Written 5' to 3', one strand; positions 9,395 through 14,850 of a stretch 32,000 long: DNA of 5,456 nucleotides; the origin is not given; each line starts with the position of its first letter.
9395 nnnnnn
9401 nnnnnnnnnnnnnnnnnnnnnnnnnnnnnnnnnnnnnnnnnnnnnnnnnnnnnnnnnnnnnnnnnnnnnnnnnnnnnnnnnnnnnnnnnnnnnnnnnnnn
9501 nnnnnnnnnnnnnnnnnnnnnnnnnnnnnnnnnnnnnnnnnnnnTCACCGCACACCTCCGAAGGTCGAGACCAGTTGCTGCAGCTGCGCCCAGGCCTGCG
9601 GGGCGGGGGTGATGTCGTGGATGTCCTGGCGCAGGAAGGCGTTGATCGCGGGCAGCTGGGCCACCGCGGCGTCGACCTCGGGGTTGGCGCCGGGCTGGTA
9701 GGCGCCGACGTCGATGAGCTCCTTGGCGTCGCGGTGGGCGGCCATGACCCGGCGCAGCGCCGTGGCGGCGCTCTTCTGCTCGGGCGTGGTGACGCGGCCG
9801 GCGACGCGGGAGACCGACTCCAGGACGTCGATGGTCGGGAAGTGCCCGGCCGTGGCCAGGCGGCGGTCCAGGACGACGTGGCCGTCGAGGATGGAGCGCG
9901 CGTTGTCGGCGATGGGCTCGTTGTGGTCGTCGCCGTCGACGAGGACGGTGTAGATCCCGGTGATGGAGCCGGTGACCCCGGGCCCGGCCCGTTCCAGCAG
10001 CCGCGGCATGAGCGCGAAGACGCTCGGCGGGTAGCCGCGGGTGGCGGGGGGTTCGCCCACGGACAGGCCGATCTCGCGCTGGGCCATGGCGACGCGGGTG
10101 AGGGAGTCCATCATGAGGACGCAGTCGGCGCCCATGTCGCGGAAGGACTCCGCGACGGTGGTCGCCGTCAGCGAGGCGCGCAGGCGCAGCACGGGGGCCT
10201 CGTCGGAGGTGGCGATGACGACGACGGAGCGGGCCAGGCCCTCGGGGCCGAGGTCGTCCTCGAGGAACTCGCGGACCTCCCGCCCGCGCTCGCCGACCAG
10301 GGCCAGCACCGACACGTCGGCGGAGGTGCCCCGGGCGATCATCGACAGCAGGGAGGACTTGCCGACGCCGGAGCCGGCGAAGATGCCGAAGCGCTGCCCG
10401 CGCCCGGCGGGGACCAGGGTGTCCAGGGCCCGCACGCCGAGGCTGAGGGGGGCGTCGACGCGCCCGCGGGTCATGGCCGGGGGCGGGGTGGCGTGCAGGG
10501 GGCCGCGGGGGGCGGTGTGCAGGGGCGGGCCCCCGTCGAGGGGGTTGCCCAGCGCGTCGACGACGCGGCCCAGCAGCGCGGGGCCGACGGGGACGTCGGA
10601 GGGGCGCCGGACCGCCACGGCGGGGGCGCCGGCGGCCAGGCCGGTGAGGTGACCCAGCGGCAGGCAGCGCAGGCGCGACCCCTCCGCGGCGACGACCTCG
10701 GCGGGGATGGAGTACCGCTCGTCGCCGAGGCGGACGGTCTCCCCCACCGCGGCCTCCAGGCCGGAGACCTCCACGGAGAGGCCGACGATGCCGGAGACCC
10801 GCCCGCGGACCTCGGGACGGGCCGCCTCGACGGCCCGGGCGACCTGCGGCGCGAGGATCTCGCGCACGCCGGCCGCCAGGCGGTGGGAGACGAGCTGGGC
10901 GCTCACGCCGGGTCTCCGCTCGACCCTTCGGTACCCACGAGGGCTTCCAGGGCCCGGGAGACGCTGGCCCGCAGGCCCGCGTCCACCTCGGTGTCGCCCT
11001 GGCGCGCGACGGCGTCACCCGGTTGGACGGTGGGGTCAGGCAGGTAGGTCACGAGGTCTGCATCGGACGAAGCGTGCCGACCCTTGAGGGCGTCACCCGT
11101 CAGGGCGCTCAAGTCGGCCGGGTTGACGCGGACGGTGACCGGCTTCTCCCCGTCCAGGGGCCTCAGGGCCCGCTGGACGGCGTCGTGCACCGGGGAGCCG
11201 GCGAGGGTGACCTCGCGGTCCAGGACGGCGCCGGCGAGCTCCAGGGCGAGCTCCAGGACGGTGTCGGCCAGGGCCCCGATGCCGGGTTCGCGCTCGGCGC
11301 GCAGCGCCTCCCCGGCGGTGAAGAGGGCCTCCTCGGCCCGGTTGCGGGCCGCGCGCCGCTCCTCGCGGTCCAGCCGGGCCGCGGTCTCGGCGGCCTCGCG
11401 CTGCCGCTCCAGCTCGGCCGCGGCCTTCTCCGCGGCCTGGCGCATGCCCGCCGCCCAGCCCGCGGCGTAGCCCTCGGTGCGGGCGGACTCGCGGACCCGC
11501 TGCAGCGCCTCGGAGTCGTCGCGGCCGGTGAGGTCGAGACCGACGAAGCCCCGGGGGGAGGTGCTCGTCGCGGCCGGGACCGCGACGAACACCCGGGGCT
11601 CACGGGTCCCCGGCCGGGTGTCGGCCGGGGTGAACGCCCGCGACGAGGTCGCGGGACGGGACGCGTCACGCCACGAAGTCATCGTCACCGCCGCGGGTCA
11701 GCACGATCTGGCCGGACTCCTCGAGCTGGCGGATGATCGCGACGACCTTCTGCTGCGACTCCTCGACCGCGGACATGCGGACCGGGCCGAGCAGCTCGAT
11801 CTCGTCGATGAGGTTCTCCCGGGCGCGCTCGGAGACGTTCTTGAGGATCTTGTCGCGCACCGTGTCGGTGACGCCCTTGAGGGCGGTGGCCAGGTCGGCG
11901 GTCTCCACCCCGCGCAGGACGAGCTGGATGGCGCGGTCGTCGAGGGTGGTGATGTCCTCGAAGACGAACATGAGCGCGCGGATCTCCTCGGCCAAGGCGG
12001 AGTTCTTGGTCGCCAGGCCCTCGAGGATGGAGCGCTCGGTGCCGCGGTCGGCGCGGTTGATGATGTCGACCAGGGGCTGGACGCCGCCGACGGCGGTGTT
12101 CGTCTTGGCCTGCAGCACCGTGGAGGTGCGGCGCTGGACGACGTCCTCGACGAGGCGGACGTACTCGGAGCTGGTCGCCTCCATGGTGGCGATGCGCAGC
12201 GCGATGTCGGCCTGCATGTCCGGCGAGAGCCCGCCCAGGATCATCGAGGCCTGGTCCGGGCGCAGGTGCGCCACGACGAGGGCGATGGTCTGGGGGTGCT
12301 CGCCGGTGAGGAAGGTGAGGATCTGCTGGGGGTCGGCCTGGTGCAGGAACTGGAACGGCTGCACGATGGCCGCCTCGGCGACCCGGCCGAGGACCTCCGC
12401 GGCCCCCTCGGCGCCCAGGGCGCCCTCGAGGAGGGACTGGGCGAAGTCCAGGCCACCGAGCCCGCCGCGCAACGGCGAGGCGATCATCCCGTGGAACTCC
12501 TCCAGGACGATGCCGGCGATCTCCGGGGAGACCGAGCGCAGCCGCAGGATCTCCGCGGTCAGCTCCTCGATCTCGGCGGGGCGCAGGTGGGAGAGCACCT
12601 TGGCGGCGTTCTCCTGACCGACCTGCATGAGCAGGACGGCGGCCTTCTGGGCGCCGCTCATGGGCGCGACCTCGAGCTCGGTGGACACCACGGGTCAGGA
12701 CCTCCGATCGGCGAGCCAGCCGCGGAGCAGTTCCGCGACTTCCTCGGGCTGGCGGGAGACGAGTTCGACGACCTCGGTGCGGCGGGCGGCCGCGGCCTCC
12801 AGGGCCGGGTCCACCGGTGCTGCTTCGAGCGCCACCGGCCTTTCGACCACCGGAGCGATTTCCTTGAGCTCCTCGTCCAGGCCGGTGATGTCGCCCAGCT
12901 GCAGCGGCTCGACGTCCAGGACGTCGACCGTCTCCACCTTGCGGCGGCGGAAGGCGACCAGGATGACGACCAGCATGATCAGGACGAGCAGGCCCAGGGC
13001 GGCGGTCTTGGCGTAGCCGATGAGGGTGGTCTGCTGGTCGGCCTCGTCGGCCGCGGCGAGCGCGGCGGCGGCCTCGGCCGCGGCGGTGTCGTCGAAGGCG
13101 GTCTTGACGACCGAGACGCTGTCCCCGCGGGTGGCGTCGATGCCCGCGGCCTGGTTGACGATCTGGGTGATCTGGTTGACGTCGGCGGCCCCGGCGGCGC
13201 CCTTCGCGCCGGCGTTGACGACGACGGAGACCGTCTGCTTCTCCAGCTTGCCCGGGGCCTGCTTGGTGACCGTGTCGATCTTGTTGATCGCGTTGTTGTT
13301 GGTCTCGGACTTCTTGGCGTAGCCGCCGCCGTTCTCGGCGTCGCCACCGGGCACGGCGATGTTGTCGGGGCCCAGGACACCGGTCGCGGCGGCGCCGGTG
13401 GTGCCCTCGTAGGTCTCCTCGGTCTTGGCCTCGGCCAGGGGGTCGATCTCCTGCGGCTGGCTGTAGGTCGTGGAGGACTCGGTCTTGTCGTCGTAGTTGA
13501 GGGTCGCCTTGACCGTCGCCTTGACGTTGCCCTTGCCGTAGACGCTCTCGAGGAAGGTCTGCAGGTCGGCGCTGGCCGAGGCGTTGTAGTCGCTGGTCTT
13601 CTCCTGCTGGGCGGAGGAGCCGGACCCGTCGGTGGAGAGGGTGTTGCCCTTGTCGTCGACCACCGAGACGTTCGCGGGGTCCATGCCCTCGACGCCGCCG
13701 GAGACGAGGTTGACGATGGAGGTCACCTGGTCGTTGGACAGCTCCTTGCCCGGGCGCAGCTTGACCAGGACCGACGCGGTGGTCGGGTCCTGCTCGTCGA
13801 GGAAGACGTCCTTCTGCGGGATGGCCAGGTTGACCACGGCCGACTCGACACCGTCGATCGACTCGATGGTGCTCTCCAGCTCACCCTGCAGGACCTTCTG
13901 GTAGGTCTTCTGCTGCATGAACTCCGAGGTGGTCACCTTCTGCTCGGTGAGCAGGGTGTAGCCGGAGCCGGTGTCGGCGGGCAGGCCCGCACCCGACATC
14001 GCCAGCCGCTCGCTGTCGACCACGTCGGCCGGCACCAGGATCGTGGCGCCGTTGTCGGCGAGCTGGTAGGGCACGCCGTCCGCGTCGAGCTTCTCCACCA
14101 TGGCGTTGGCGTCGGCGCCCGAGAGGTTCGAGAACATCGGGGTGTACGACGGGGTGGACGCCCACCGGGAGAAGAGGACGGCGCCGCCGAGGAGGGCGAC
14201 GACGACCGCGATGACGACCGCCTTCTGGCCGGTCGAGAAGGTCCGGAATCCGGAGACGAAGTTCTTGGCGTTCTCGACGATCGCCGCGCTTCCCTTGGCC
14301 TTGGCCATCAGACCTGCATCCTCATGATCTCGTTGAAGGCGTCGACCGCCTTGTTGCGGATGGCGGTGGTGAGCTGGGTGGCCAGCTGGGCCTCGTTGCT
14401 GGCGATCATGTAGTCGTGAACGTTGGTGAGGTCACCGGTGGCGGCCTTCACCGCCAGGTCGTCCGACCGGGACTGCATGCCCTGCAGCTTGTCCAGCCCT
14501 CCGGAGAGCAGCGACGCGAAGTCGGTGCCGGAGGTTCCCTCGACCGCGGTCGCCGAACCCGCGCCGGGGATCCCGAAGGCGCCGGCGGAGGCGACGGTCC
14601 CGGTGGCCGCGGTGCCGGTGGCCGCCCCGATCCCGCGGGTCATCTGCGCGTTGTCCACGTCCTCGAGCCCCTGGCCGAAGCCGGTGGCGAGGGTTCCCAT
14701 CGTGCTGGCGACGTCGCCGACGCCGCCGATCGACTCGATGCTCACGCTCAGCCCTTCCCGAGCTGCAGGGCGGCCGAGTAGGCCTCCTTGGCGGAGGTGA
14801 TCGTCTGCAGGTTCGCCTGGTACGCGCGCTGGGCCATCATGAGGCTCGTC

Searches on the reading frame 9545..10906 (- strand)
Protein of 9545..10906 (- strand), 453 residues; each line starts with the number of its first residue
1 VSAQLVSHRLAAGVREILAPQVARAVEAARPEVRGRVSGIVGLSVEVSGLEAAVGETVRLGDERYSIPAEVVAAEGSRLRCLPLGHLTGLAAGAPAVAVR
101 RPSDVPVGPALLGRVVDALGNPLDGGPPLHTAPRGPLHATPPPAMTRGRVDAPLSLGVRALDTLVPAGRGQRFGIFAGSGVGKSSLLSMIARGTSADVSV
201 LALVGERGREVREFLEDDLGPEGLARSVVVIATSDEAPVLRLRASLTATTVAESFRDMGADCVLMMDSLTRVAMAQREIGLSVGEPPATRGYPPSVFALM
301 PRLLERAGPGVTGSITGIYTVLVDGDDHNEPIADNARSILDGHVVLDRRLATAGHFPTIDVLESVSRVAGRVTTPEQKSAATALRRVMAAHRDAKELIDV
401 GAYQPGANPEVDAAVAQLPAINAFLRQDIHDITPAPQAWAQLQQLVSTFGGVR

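Call 4: search_protein_families(library=pfam, proteins=[window:9545-10906:-])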
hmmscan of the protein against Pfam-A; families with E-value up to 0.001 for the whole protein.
window:9545-10906:- (453 aa): 2 families
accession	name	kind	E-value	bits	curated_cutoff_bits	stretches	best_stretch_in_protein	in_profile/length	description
PF00006.31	ATP-synt_ab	-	6.2e-86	287.9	29.5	1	157-366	1-213/213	ATP synthase alpha/beta family, nucleotide-binding domain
PF18269.6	T3SS_ATPase_C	-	6e-24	84.1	22.7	1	373-444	1-72/72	T3SS EscN ATPase C-terminal domain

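Call 20: find_related_loci(query=window:9545-10906:-, collection=genome_contigs, flank=10000)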
Query window:9545-10906:- (453 aa) in genome_contigs; peptide patterns used: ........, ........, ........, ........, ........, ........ (x = any residue, [..] = any of these).
600 stretches matched a pattern (row limit reached: there are more); 575 encode a relative of the query (tblastn E <= 1e-3); the best 80 are kept; 80 distinct loci.
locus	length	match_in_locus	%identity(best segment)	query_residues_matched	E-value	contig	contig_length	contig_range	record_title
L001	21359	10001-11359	85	1-453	0e+0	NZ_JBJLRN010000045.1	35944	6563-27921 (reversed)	Kineococcus sp. SYSU DK025 NODE_45_length_35944_cov_25.978306, whole genome shotgun sequence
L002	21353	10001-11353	88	1-449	0e+0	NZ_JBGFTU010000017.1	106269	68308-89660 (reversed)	Kineococcus halophytocola strain LSe6-4 NODE_17_length_106269_cov_46.010900, whole genome shotgun sequence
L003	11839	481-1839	85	1-453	0e+0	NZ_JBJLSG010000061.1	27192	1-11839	Kineococcus sp. SYSU DK005 NODE_61_length_27192_cov_22.483022, whole genome shotgun sequence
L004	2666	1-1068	93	98-453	0e+0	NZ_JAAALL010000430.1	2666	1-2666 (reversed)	Kineococcus vitellinus strain T13 NODE_430_length_2666_cov_10.381646, whole genome shotgun sequence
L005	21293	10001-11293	70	21-451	0e+0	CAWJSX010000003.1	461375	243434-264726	MAG: uncultured Actinomycetota bacterium isolate MFD01275.bin.2.116 genome assembly, contig: contig_18649, whole genome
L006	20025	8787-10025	68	35-447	3e-178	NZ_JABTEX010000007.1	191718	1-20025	Planomonospora sp. ID82291 NODE_7_length_191718_cov_416.776431, whole genome shotgun sequence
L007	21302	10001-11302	66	19-450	2e-177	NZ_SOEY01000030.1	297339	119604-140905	Cryobacterium glaciale strain HLT2-23 scaffold7, whole genome shotgun sequence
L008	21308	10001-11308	66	19-452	4e-177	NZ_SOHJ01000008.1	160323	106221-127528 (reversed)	Cryobacterium suzukii strain Sr39 C285, whole genome shotgun sequence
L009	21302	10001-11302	66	19-450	7e-176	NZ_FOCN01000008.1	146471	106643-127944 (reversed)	Cryobacterium luteum strain CGMCC 1.11210, whole genome shotgun sequence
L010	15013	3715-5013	66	16-450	1e-175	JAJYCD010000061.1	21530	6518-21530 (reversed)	MAG: Actinomycetes bacterium isolate BP9.bin26 NODE_4412_length_21530_cov_4.176985, whole genome shotgun sequence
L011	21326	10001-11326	65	17-452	5e-175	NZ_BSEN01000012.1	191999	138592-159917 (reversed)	Leifsonia poae strain VKM Ac-1401 platanus_K_21_77_12, whole genome shotgun sequence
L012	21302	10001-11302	66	21-452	2e-174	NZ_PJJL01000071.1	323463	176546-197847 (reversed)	Cryobacterium sp. Y57 scaffold13, whole genome shotgun sequence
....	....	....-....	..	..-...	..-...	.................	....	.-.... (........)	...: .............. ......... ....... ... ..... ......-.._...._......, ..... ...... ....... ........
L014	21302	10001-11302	64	20-453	2e-173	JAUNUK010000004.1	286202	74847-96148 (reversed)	MAG: Actinomycetaceae bacterium isolate S5R_St_27 NODE_8_length_286202_cov_38.005162, whole genome shotgun sequence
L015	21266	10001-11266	66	25-447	2e-173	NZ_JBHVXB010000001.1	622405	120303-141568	Leifsonia sp. NPDC058248 NPDC058248_T39_C3.ctg-0001, whole genome shotgun sequence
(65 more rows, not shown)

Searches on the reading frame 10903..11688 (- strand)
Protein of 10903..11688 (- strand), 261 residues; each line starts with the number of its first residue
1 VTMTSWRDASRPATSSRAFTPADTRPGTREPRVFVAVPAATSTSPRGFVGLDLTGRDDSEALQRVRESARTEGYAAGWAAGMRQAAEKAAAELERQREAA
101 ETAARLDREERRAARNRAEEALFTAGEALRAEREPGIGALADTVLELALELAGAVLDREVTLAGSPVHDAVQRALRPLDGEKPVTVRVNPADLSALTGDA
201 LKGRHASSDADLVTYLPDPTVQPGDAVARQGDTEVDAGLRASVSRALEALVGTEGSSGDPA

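Call 5: search_protein_families(library=pfam, proteins=[window:10903-11688:-])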
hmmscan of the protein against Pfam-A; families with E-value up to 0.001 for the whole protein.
window:10903-11688:- (261 aa): 1 family
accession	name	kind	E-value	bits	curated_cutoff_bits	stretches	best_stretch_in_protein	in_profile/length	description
PF02108.21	FliH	-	1.7e-10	41.3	24.1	1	139-240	24-122/128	Flagellar assembly protein FliH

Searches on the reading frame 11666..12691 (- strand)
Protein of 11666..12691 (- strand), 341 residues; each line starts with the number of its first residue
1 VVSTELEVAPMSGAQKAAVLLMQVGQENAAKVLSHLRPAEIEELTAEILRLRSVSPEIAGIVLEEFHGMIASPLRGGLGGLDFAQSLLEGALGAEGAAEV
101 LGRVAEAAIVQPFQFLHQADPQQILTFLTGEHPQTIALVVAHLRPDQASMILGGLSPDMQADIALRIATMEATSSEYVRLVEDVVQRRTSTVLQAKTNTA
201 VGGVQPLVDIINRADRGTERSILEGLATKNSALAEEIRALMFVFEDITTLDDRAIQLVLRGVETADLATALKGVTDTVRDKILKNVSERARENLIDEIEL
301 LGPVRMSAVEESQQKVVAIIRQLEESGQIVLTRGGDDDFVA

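Call 5: search_protein_families(library=pfam, proteins=[window:11666-12691:-])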
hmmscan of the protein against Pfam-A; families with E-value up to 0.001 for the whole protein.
window:11666-12691:- (341 aa): 4 families
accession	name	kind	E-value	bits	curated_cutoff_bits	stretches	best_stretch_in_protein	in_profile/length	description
PF01706.21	FliG_C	-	1.4e-40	138.3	23.3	1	225-331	2-108/108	FliG C-terminal domain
PF14842.11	FliG_N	-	6e-35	120.4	25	2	11-113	2-104/104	FliG N-terminal domain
PF14841.11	FliG_M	-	7.7e-33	113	25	2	121-194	1-74/76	FliG middle domain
PF03448.22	MgtE_N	-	2.4e-06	28.5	25.9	0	98-164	7-70/102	MgtE intracellular N domain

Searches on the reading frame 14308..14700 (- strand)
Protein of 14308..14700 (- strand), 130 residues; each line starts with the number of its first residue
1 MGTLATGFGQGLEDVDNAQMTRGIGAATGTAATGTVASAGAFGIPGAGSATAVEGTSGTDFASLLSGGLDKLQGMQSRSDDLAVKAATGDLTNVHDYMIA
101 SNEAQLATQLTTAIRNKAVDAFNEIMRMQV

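Call 5: search_protein_families(library=pfam, proteins=[window:14308-14700:-])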
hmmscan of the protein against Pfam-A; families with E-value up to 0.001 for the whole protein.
window:14308-14700:- (130 aa): 1 family
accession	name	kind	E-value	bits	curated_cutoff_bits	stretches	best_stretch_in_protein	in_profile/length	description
PF02049.23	FliE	-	3e-25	88.6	22.4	1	48-130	7-89/89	Flagellar hook-basal body complex protein FliE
